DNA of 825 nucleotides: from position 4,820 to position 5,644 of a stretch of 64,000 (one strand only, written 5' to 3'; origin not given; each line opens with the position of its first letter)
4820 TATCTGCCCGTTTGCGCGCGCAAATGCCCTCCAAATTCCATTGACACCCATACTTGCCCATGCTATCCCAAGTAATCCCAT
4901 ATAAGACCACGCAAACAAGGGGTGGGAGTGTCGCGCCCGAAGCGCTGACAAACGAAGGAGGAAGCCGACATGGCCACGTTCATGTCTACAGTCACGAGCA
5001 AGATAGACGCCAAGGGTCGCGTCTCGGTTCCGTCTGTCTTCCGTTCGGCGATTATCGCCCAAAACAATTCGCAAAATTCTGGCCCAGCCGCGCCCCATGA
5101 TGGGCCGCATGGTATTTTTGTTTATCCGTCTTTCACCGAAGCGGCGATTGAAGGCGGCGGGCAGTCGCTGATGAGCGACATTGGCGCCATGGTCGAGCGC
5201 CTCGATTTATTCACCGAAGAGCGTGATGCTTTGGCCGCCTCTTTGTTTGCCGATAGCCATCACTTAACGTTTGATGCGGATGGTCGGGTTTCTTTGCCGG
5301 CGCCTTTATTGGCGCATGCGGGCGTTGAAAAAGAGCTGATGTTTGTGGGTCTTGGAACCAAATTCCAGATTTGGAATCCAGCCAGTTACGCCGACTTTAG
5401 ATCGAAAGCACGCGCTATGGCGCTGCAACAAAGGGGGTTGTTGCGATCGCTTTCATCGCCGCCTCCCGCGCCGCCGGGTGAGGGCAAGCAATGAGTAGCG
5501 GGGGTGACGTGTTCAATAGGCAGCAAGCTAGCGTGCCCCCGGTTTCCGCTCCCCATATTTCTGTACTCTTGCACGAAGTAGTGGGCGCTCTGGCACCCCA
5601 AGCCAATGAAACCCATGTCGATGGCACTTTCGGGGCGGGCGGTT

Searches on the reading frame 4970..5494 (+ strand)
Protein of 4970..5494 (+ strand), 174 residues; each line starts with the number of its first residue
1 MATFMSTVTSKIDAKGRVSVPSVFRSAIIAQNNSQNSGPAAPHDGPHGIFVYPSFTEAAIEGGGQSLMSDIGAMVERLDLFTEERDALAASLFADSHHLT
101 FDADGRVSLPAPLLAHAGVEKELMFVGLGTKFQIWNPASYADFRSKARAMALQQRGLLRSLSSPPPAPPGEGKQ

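Call 27: search_protein_families(library=pfam, proteins=[window:4970-5494:+], max_evalue=0.001)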
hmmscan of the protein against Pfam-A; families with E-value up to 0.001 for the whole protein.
window:4970-5494:+ (174 aa): 1 family
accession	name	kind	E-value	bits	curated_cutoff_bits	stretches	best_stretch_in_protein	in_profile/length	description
PF02381.23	MraZ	-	1.2e-19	70.5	23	1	92-155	1-67/72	MraZ protein, putative antitoxin-like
